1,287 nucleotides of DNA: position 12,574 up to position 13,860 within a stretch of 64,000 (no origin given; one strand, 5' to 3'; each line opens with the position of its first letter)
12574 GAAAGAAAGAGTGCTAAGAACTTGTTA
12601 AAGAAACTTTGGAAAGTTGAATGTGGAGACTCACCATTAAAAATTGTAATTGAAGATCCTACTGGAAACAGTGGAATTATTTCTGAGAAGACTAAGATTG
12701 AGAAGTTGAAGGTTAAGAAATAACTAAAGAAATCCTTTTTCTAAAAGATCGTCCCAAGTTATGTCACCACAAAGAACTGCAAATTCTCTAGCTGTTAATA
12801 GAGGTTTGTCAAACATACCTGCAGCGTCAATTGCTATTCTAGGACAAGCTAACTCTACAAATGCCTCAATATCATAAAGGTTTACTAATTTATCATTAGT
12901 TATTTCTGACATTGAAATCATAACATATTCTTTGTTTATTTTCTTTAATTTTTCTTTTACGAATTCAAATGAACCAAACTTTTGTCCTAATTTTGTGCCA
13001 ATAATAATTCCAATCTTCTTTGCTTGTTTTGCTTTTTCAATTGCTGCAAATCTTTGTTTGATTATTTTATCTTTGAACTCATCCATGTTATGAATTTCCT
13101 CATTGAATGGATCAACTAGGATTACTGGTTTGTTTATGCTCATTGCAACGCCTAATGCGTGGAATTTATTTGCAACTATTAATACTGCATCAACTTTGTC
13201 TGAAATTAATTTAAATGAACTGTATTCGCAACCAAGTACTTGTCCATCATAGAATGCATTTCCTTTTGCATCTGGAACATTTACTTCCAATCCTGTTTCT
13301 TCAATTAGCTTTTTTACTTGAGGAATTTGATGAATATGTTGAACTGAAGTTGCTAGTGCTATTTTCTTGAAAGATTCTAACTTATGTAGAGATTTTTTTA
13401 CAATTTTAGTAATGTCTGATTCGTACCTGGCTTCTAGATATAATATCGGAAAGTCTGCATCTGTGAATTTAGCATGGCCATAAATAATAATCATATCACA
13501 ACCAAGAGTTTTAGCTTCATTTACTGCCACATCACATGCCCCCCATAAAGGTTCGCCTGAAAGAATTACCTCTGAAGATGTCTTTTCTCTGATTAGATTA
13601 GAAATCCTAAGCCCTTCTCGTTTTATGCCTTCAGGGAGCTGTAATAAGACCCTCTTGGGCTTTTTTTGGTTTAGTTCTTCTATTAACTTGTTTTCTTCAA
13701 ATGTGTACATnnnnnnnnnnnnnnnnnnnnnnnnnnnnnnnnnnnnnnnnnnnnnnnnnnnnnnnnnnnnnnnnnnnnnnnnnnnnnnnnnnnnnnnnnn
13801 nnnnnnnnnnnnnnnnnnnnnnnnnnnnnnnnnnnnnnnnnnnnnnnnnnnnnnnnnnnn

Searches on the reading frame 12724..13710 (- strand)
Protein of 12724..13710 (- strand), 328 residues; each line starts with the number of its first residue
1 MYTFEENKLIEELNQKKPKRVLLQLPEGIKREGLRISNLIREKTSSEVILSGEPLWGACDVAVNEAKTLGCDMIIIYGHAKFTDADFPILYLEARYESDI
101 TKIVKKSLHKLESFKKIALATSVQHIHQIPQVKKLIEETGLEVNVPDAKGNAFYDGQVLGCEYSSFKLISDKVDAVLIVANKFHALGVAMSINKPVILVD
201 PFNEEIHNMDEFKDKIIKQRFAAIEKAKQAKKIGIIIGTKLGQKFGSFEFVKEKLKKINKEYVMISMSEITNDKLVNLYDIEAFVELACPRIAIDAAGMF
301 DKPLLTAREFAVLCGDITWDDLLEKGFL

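Call 27: search_protein_families(library=pfam, proteins=[window:12724-13710:-], max_evalue=0.001)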
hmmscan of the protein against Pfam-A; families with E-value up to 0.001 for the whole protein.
window:12724-13710:- (328 aa): 1 family
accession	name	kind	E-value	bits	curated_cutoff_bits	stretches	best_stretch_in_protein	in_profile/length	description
PF01866.22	Diphthamide_syn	-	1.3e-78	264.9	33.2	1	25-320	1-298/302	Putative diphthamide synthesis protein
